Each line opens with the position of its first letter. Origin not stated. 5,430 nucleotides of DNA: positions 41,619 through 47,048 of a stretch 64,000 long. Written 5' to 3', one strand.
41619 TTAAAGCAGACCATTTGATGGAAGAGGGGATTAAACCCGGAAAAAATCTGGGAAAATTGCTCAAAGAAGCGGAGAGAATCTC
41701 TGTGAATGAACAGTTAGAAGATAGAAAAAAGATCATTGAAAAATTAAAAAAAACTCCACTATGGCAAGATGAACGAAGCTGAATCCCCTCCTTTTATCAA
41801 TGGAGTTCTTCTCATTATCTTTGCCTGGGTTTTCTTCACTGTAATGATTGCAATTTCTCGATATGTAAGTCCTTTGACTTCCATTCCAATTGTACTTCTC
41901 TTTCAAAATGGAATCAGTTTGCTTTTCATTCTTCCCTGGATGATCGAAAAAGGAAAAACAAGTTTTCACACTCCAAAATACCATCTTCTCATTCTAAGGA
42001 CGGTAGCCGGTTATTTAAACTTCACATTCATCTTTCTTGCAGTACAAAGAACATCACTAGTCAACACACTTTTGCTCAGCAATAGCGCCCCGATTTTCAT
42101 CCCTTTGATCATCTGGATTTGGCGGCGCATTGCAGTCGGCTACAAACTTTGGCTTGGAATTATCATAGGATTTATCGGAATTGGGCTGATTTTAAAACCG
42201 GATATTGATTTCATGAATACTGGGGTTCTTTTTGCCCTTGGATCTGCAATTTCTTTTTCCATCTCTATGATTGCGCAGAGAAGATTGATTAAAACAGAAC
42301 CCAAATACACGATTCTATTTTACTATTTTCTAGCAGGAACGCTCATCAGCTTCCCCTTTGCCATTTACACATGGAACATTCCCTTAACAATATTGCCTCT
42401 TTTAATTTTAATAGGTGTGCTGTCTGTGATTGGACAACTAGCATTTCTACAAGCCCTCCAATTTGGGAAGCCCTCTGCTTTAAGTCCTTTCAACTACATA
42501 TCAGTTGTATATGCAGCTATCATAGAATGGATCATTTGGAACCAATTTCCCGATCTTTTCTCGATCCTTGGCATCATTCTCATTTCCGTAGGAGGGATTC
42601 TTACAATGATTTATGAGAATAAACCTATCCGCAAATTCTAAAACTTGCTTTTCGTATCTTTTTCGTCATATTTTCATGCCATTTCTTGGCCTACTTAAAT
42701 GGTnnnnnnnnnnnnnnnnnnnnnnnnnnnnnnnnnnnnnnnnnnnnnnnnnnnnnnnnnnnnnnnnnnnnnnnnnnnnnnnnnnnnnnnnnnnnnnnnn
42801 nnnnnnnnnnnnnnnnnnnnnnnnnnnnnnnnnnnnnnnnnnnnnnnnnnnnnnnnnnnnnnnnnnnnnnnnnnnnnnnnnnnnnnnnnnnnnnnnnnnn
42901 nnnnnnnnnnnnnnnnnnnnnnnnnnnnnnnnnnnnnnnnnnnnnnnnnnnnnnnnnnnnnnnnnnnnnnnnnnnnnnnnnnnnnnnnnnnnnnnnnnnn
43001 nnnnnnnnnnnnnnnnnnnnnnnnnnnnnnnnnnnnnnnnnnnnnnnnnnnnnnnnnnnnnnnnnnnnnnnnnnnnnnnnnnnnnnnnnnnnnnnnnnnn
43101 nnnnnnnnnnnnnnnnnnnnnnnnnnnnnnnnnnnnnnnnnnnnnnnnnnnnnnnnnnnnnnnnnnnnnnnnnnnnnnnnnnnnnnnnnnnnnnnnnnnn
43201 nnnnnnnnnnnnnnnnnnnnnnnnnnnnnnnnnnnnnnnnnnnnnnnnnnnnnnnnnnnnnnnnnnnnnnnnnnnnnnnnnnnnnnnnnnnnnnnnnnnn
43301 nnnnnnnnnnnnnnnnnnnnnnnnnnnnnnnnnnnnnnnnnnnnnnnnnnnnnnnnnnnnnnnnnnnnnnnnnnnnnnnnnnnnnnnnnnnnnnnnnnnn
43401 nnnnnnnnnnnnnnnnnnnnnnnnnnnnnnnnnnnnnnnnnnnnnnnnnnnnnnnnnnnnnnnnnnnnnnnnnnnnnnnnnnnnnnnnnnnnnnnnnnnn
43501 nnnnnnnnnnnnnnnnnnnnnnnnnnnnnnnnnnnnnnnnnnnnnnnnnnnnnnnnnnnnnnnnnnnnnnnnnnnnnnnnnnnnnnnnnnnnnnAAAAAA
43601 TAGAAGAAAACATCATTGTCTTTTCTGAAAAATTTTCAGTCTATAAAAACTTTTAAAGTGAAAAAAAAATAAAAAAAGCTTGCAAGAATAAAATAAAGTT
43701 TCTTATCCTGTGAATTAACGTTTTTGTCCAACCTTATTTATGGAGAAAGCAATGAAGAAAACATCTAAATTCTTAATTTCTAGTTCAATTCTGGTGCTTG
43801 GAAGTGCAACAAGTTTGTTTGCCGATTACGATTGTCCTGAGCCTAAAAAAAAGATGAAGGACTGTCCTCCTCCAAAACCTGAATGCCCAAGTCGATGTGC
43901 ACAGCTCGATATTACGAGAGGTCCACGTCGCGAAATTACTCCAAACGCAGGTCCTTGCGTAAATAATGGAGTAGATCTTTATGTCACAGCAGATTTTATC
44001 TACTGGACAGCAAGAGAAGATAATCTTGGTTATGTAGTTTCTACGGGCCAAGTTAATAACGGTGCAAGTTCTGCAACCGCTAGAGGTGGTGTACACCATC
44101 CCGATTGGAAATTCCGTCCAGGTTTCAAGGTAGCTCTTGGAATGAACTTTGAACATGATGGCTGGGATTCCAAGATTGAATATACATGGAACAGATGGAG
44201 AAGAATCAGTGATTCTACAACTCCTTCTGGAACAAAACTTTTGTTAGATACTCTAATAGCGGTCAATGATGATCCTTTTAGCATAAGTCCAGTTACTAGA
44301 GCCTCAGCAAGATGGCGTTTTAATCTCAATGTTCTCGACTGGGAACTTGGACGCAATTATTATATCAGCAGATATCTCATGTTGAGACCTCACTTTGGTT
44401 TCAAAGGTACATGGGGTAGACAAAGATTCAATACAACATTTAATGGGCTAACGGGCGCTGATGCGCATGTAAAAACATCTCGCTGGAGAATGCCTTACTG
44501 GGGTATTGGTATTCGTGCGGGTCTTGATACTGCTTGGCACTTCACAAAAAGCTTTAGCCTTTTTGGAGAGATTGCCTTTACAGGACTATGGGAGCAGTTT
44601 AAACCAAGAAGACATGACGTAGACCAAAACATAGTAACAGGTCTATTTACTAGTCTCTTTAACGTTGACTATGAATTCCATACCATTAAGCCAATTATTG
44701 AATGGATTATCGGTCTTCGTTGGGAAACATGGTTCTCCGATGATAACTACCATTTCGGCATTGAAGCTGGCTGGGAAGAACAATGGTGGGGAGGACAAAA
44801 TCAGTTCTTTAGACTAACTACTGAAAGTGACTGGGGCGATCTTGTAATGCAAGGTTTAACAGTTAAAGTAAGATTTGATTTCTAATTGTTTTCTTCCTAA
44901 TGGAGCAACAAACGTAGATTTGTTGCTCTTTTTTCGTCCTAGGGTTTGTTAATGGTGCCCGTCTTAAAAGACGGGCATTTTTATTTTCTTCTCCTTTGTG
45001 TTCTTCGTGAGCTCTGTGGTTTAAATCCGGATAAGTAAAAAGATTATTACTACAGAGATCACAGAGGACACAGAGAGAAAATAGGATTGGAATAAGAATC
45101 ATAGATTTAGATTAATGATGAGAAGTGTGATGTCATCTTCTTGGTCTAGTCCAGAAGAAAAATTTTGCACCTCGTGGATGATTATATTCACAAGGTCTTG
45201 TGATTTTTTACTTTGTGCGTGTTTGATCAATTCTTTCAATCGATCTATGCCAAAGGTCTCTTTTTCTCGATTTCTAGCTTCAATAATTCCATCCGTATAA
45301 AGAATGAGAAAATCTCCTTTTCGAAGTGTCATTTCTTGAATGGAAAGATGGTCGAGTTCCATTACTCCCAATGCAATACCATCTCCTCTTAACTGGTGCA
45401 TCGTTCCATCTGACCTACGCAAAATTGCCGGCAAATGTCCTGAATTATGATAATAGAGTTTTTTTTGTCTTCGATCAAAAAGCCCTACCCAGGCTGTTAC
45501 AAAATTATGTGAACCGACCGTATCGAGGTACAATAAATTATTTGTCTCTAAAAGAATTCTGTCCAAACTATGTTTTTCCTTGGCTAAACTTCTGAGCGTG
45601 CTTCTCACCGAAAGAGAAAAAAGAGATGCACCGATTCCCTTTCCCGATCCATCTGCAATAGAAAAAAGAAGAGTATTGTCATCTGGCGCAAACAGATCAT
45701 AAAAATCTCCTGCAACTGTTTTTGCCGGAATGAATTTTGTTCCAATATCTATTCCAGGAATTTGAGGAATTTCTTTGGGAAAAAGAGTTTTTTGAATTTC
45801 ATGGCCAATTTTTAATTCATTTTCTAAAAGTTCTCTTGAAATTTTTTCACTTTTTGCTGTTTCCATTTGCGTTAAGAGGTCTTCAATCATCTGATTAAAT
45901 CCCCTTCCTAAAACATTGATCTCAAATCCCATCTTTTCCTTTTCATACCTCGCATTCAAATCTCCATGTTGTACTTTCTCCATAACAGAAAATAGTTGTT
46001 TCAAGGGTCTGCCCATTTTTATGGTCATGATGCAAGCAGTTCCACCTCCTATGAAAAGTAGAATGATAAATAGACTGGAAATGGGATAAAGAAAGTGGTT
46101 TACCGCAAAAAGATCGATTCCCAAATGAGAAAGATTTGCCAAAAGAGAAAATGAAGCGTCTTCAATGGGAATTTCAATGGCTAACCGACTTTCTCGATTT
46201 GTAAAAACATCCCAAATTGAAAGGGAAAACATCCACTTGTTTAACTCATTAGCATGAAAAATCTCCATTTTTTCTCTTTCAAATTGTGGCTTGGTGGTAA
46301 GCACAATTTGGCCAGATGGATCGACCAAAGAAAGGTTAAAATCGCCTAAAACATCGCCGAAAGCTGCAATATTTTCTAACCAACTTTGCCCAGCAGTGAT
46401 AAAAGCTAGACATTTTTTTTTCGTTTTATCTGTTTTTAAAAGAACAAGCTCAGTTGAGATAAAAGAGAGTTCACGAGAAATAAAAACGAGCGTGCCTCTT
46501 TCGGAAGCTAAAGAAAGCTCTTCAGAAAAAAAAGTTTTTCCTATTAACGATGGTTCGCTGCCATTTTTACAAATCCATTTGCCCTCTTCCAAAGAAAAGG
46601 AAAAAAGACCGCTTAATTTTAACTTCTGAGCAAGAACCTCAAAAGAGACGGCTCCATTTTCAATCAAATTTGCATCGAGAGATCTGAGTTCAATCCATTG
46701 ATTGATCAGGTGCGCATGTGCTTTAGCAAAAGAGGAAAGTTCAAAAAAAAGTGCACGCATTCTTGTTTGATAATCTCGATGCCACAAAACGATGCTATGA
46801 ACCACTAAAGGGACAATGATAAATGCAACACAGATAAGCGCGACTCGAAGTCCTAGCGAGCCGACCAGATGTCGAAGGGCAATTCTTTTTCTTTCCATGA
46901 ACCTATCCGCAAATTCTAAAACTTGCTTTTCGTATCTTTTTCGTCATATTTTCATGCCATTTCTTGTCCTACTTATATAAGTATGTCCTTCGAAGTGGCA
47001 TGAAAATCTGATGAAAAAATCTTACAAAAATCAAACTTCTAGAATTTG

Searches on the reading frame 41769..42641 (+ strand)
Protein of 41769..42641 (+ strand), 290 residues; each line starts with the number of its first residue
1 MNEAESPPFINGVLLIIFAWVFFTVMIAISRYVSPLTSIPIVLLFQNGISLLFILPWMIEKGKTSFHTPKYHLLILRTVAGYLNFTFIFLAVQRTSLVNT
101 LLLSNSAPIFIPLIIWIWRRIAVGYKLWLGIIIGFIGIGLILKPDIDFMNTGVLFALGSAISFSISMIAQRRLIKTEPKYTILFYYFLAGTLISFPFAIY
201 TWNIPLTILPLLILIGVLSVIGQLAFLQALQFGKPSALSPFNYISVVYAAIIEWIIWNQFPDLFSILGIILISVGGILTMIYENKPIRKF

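Call 47: search_protein_families(library=pfam, proteins=[window:41769-42641:+], max_evalue=0.00001)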
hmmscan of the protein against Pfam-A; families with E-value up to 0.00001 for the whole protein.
window:41769-42641:+ (290 aa): 1 family
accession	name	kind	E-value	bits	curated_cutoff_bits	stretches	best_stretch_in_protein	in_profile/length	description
PF00892.27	EamA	-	3e-27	96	28.2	2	151-279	2-133/135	EamA-like transporter family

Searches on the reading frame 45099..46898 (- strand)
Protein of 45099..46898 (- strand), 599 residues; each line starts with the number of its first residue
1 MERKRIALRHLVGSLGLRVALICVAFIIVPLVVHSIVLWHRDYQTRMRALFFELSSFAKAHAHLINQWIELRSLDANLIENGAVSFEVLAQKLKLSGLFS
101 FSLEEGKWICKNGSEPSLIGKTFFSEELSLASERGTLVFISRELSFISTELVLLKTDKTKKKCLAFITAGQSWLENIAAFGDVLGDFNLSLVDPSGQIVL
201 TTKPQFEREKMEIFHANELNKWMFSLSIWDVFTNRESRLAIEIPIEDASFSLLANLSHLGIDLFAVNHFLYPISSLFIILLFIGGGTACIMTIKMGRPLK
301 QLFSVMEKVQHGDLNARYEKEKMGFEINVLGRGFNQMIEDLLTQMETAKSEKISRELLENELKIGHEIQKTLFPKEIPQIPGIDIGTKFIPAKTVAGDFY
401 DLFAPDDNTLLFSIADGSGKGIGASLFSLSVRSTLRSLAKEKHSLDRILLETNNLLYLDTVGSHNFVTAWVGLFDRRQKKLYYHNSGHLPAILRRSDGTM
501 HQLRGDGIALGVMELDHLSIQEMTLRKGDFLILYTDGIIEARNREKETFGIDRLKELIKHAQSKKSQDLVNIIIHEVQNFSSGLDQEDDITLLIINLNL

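Call 47: search_protein_families(library=pfam, proteins=[window:45099-46898:-], max_evalue=0.00001)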
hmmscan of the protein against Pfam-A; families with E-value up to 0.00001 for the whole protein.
window:45099-46898:- (599 aa): 2 families
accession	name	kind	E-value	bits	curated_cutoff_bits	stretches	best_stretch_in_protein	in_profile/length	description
PF07228.17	SpoIIE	-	3.4e-45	154.8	25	1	406-596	1-190/192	Stage II sporulation protein E (SpoIIE)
PF00672.30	HAMP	-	2.1e-07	31.6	25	1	297-341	8-51/53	HAMP domain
